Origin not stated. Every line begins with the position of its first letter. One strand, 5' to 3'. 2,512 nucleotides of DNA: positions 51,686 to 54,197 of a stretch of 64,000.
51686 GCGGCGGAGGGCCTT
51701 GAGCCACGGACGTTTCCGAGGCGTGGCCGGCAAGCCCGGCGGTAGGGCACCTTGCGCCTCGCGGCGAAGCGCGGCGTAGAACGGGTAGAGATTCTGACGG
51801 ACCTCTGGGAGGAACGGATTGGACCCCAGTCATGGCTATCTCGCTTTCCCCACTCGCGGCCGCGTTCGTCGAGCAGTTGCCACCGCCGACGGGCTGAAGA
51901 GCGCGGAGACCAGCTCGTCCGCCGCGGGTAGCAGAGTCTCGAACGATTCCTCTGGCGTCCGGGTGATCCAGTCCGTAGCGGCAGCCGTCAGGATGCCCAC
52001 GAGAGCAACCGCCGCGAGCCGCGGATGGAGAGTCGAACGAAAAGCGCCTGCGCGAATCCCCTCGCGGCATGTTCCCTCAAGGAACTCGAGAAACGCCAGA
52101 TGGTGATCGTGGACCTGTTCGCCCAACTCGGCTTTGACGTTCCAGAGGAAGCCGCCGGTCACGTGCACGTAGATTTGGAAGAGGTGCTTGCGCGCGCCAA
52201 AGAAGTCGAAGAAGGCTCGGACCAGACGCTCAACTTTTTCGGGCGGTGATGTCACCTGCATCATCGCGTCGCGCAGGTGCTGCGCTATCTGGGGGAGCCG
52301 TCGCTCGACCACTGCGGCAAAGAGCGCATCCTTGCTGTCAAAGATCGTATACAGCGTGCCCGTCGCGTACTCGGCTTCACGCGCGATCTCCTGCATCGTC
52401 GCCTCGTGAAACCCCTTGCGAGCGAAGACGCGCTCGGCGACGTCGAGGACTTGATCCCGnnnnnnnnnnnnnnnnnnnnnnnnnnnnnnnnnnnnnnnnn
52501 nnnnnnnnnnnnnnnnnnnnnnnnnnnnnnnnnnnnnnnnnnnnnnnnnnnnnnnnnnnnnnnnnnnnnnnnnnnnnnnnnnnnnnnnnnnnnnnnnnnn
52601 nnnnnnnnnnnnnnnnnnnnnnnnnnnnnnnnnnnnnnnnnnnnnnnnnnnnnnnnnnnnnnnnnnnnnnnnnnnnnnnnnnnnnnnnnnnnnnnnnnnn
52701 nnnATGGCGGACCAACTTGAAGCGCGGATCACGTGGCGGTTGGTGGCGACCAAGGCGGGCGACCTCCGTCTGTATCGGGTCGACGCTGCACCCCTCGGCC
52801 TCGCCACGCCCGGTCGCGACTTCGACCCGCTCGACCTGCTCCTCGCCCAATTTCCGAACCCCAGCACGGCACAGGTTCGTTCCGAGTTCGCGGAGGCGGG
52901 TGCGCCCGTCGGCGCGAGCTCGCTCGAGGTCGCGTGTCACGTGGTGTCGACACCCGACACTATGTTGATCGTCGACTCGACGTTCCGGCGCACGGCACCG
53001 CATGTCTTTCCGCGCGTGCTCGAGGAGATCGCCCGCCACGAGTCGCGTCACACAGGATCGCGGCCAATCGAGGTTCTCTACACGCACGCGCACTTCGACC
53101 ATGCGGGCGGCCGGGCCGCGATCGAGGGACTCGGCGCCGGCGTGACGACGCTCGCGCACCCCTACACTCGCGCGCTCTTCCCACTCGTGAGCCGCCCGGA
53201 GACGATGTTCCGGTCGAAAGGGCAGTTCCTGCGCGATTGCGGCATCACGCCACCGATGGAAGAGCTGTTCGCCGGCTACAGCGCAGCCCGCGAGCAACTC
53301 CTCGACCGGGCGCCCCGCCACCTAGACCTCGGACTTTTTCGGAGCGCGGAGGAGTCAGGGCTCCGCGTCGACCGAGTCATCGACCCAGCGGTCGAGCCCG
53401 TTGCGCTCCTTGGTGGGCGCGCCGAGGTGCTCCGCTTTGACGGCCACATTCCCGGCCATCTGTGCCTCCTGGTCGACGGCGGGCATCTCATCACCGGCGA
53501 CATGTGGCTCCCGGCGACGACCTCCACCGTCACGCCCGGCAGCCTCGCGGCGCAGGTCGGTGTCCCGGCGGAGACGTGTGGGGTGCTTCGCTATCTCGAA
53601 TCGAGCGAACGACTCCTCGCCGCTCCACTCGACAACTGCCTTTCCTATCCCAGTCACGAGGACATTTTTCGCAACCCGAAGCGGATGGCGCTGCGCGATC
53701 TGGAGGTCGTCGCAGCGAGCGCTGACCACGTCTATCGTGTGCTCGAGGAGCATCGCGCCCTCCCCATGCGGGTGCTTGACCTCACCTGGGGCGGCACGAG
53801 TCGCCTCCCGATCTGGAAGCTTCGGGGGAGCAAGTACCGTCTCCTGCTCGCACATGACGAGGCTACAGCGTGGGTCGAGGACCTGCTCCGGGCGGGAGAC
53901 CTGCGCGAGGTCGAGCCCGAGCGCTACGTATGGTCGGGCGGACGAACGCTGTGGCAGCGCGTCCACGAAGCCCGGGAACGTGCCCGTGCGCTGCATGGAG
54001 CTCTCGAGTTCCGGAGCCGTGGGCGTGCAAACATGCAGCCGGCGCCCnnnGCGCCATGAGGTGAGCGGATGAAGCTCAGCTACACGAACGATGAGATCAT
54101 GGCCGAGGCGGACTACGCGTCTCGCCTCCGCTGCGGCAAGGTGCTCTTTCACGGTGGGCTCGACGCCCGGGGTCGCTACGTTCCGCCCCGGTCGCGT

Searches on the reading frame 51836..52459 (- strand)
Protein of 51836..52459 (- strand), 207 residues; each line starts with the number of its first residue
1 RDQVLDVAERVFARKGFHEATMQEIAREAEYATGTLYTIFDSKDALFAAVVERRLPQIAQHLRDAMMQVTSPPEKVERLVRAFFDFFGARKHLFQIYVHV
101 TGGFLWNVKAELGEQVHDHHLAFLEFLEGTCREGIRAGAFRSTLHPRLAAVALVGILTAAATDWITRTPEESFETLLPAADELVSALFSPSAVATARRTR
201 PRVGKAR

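Call 27: search_protein_families(library=pfam, proteins=[window:51836-52459:-], max_evalue=0.001)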
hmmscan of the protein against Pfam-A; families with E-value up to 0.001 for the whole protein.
window:51836-52459:- (207 aa): 3 families
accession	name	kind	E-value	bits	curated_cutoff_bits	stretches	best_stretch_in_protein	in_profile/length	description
PF00440.29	TetR_N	-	5.4e-16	58.5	24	1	5-50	2-47/47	Bacterial regulatory proteins, tetR family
PF08359.16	TetR_C_4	-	1.3e-07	32.3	21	1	53-167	3-113/133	YsiA-like protein, C-terminal region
PF17932.6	TetR_C_24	-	5.7e-06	27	26.4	1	71-161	3-88/114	Tetracyclin repressor-like, C-terminal domain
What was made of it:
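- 51836..52510 (-): TetR-family regulator (224 aa), transcribed divergently from the operon. Pfam TetR_N 5e-16 plus TetR_C_4 (YsiA/FadR-like) 1e-7 (call 27).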

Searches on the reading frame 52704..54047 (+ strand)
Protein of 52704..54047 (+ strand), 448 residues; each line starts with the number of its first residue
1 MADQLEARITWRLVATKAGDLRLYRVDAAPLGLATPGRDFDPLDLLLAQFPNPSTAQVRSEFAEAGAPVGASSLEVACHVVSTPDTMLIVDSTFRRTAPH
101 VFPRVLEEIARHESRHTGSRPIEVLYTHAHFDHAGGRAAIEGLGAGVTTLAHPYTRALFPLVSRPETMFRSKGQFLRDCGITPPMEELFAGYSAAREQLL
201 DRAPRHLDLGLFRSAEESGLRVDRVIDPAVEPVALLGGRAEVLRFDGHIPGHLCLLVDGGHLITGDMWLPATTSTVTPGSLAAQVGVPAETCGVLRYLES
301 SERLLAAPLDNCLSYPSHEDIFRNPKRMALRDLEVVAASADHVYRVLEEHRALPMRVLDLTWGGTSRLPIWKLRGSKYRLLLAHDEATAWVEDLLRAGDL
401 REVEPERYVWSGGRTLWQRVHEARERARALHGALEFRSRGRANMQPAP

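Call 3: search_protein_families(library=pfam, proteins=[window:52704-54047:+], max_evalue=1)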
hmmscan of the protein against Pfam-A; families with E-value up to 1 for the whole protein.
window:52704-54047:+ (448 aa): 2 families
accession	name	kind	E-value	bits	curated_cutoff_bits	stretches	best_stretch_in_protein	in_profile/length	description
PF00753.33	Lactamase_B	-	2.3e-05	24.9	22.7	1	78-269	8-152/196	Metallo-beta-lactamase superfamily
PF12706.13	Lactamase_B_2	-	0.018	15.1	27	1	120-156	29-67/200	Beta-lactamase superfamily domain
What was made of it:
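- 52704..54050 (+): 448-aa MBL-fold protein with an HxHxDH motif; first gene of the operon. Pfam Lactamase_B 2e-5 (call 3).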

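Call 4: search_protein_families(library=ncbifam, proteins=[window:52704-54047:+], max_evalue=1)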
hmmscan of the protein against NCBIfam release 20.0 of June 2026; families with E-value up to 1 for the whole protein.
window:52704-54047:+ (448 aa): 14 families
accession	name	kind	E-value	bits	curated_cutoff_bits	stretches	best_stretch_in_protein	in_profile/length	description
NF012229.1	bla_class_B_core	domain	3.6e-06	27.2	100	1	69-155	13-84/139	metallo-beta-lactamase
TIGR03413.1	GSH_gloB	equivalog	0.00044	19.7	200.8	1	116-140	39-63/248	hydroxyacylglutathione hydrolase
NF033105.1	bla_subclass_B3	equivalog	0.0015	17.9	240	1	75-141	22-82/257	subclass B3 metallo-beta-lactamase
NF000440.2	blaTHIN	exception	0.0073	15.4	700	1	77-149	63-128/316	THIN family subclass B3 metallo-beta-lactamase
NF033088.2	bla_subclass_B1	equivalog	0.0092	15.6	200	1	78-158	33-104/217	subclass B1 metallo-beta-lactamase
NF012140.0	blaBJP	exception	0.034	12.9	600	1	76-141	55-114/294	BJP family subclass B3 metallo-beta-lactamase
NF047893.1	blaSAM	exception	0.039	13.3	550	1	106-157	90-138/295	SAM family subclass B3 metallo-beta-lactamase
NF040468.1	blaECM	exception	0.046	13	640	1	76-150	71-138/303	ECM family subclass B3 metallo-beta-lactamase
NF040470.1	blaEAM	exception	0.089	11.8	660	1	79-147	84-147/318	EAM family subclass B3 metallo-beta-lactamase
TIGR04558.1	SoxH_rel_PQQ_1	hypoth_equivalog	0.095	11.8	300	1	108-194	59-143/285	quinoprotein relay system zinc metallohydrolase 1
NF053820.1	MBLfold_Strvi7410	exception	0.13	11.6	525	1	222-345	154-280/343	Strvi_7410 family MBL fold metallo-hydrolase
NF000438.2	blaPOM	exception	0.13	11.4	610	1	69-142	52-117/286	POM family subclass B3 metallo-beta-lactamase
NF000427.2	blaCAU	exception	0.18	11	500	1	125-140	70-85/262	CAU/MBL1b family subclass B3 metallo-beta-lactamase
NF045699.1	AHLLactAiiA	equivalog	0.29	10.3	375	0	123-139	98-114/251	quorum-quenching N-acyl homoserine lactonase AiiA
